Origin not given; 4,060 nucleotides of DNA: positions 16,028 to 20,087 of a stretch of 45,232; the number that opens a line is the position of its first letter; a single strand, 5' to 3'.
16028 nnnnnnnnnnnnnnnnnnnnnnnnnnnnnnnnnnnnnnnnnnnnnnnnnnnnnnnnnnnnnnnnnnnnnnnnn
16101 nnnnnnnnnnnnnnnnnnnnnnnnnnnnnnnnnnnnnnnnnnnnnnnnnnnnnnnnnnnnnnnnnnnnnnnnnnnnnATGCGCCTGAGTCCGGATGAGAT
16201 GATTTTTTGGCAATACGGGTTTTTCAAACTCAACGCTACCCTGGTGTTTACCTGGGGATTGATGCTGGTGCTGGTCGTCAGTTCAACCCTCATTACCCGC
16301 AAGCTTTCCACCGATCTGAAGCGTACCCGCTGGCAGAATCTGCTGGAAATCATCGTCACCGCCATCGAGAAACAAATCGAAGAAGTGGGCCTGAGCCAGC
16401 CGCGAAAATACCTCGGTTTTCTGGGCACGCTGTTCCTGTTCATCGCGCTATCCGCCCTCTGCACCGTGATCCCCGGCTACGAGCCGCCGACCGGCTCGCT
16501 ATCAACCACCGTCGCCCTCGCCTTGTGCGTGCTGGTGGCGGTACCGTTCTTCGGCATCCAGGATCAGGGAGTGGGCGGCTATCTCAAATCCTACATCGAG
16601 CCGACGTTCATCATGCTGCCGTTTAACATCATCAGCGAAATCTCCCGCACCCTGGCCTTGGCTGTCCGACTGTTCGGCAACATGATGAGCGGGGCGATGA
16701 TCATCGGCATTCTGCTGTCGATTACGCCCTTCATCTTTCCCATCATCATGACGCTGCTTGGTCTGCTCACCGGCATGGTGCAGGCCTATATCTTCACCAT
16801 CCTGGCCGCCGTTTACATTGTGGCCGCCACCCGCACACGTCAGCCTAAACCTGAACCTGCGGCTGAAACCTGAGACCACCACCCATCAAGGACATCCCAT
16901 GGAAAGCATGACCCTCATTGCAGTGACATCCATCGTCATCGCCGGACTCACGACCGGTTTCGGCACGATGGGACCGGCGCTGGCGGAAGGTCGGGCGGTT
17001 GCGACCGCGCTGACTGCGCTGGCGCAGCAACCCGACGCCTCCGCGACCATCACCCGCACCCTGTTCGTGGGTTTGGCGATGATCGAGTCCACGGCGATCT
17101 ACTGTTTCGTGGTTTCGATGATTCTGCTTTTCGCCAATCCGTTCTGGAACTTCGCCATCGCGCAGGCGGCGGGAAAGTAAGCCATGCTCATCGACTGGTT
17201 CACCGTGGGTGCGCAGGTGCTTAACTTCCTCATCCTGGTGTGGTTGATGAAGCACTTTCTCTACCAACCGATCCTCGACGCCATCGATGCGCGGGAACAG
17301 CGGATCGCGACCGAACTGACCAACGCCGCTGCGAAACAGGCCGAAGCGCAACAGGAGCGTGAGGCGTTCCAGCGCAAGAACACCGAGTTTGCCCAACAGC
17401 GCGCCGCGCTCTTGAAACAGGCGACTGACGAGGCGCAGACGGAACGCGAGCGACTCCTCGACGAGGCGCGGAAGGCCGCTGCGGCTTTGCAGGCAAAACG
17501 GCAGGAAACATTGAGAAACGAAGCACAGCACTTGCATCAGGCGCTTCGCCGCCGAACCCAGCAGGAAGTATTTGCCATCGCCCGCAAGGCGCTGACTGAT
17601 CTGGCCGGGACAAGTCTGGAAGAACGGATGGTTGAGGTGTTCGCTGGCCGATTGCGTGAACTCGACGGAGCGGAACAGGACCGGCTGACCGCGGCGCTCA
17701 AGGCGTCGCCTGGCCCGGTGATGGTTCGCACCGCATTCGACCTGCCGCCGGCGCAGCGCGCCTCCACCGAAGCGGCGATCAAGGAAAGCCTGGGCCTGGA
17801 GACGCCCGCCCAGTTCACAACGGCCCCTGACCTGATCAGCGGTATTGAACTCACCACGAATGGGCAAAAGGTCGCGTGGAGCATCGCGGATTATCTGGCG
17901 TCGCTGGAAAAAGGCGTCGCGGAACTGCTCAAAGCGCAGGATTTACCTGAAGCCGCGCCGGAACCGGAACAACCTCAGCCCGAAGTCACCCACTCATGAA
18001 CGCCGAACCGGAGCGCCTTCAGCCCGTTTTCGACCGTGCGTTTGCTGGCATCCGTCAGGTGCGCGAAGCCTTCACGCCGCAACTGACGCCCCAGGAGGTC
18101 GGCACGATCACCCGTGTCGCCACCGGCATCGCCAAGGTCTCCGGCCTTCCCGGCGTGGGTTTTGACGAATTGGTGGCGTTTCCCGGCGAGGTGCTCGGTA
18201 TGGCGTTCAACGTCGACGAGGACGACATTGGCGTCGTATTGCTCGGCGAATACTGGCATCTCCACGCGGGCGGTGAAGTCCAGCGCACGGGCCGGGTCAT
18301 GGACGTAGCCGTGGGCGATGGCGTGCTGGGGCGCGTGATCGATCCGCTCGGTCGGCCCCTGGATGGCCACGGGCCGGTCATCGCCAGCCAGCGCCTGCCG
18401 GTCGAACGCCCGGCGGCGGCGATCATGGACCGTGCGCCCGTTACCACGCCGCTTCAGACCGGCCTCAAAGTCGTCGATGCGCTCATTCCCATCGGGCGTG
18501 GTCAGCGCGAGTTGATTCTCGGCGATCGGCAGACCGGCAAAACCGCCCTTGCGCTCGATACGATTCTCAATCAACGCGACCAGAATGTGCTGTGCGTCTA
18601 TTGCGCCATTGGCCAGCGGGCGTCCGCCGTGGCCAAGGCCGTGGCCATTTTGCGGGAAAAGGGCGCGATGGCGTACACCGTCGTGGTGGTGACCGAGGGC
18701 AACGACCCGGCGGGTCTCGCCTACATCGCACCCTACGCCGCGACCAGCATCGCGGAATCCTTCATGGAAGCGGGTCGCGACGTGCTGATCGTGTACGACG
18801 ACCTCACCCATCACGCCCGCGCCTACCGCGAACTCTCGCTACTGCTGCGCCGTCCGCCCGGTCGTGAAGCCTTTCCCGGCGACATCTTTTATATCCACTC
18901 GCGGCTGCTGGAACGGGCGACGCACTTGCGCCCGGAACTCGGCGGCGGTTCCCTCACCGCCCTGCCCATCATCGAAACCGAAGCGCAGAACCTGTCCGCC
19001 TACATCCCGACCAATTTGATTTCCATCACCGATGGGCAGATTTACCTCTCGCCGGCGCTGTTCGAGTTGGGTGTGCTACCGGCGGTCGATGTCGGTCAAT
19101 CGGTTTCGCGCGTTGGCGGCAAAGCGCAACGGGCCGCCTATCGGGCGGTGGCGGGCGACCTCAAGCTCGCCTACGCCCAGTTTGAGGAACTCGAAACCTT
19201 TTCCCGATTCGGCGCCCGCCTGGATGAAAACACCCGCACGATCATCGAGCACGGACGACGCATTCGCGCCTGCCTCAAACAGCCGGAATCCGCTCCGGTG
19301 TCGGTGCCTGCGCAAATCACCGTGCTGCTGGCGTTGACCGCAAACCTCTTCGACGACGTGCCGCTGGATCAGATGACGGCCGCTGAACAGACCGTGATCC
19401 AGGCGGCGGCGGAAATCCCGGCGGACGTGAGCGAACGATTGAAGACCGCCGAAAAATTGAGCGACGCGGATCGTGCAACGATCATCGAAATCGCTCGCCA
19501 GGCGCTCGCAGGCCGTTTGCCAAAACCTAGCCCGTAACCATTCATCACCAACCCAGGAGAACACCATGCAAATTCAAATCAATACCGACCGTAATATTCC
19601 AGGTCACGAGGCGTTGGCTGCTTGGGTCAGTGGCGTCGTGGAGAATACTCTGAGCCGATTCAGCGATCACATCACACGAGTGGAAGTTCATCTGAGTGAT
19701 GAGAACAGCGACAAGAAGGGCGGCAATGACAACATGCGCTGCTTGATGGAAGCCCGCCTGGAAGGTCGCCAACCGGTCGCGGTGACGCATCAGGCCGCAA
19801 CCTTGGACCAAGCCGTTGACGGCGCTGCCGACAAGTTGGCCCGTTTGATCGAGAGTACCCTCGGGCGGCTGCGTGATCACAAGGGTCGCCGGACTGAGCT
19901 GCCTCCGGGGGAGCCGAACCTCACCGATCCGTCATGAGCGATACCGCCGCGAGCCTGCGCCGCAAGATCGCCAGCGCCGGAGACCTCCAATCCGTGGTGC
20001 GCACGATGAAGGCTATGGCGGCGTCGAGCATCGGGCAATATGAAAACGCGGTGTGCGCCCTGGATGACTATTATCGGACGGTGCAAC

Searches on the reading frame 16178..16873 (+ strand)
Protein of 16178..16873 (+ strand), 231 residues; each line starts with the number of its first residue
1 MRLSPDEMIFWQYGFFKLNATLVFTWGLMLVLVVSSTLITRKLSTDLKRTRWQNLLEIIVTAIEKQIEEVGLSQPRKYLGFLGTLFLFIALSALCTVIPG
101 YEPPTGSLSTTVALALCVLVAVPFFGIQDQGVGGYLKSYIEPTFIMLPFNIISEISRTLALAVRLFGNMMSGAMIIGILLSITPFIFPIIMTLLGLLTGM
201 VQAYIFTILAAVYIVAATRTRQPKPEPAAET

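Call 6: search_protein_families(library=pfam, proteins=[window:16178-16873:+], max_evalue=0.01)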
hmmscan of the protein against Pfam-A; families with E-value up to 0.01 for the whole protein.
window:16178-16873:+ (231 aa): 1 family
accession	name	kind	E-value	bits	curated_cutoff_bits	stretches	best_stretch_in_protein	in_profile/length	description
PF00119.25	ATP-synt_A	-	8e-45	153.8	33.9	1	23-214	2-216/217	ATP synthase A chain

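Call 74: search_protein_families(library=ncbifam, proteins=[window:16178-16873:+], max_evalue=1e-10)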
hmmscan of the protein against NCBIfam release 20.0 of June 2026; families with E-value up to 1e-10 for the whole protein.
window:16178-16873:+ (231 aa): 13 families
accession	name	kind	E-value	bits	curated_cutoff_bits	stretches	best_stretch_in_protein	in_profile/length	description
TIGR03306.1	altF1_A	exception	1.3e-114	381.2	302.1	1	3-219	1-217/217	alternate F1F0 ATPase, F0 subunit A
NF004481.0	PRK05815.2-3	equivalog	1.1e-104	349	227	1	1-223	1-223/225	F0F1 ATP synthase subunit A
NF009955.0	PRK13421.1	equivalog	1.2e-68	231.1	302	1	8-224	9-223/231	F0F1 ATP synthase subunit A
NF009954.0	PRK13420.1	equivalog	2.5e-63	213.8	272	1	9-224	10-223/229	F0F1 ATP synthase subunit A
NF004486.0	PRK05815.3-4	equivalog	9.6e-41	140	272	1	18-217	25-222/224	F0F1 ATP synthase subunit A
TIGR01131.1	ATP_synt_6_or_A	equivalog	2.2e-33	116.1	102.6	1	25-215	17-224/227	F0F1 ATP synthase subunit A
NF004484.0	PRK05815.3-2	equivalog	3.4e-32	112.1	234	1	16-215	17-221/226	F0F1 ATP synthase subunit A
NF004479.0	PRK05815.1-4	equivalog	3.1e-27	95.4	268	1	16-215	13-231/238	F0F1 ATP synthase subunit A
NF004482.0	PRK05815.2-4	equivalog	1.8e-24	86.8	225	1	16-218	25-248/252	F0F1 ATP synthase subunit A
NF009953.0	PRK13419.1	equivalog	1.2e-22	80.7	460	1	26-220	117-332/346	F0F1 ATP synthase subunit A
NF004477.0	PRK05815.1-1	equivalog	2.4e-19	69.8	280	1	14-218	35-265/268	F0F1 ATP synthase subunit A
NF004485.0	PRK05815.3-3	equivalog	7.8e-19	68.1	249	1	28-181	34-193/281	F0F1 ATP synthase subunit A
NF004487.0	PRK05815.3-5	equivalog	1.8e-13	50.5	224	0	41-191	49-191/269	F0F1 ATP synthase subunit A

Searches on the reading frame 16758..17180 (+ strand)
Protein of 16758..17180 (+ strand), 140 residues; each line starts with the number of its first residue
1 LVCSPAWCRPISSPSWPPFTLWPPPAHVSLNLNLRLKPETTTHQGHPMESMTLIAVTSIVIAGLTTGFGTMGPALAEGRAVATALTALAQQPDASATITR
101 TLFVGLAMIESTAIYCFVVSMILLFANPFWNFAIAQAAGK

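Call 6: search_protein_families(library=pfam, proteins=[window:16758-17180:+], max_evalue=0.01)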
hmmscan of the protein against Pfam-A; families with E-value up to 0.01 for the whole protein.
window:16758-17180:+ (140 aa): 1 family
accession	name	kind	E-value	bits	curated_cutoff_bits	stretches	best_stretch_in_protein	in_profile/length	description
PF00137.26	ATP-synt_C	-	6.8e-15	55.5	24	1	62-123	3-60/60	ATP synthase subunit C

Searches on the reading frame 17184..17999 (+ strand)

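Call 6: search_protein_families(library=pfam, proteins=[window:17184-17999:+], max_evalue=0.01)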
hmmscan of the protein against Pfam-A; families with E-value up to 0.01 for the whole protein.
window:17184-17999:+ (271 aa): 1 family
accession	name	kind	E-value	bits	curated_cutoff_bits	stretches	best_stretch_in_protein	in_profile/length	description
PF00430.23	ATP-synt_B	-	1.9e-14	54.3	28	1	10-137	4-131/132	ATP synthase B/B' CF(0)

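Call 74: search_protein_families(library=ncbifam, proteins=[window:17184-17999:+], max_evalue=1e-10)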
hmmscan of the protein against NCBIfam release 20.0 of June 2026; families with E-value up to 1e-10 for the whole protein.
window:17184-17999:+ (271 aa): 7 families
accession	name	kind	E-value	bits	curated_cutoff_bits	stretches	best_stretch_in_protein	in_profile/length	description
TIGR03321.1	alt_F1F0_F0_B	exception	3.4e-99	331.6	224.7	1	1-245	1-245/246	alternate F1F0 ATPase, F0 subunit B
NF011044.0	PRK14474.1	equivalog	1.6e-73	247.3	339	1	1-250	1-251/258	F0F1 ATP synthase subunit B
NF009992.0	PRK13461.1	equivalog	5.3e-15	55.4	127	1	1-140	1-140/159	F0F1 ATP synthase subunit B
TIGR01144.1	ATP_synt_b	equivalog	7.4e-14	51.9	65.5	1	11-139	1-129/147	F0F1 ATP synthase subunit B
NF004411.0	PRK05759.1-2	equivalog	2.4e-12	47.2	131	1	6-138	5-137/156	F0F1 ATP synthase subunit B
NF011043.0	PRK14473.1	equivalog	3.8e-12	46.4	168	1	3-139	6-142/164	F0F1 ATP synthase subunit B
NF009987.0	PRK13453.1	equivalog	6.3e-12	45.6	172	1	3-137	16-150/173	F0F1 ATP synthase subunit B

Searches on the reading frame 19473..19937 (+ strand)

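Call 6: search_protein_families(library=pfam, proteins=[window:19473-19937:+], max_evalue=0.01)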
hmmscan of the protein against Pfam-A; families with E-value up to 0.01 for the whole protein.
window:19473-19937:+ (154 aa): 1 family
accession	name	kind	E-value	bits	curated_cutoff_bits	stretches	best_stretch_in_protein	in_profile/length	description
PF02482.25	Ribosomal_S30AE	-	2.1e-08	35.2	23.7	1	38-133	4-87/88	Sigma 54 modulation protein / S30EA ribosomal protein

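Call 74: search_protein_families(library=ncbifam, proteins=[window:19566-19937:+], max_evalue=1e-10)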
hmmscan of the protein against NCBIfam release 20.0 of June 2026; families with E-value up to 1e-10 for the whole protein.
window:19566-19937:+ (123 aa): 0 families
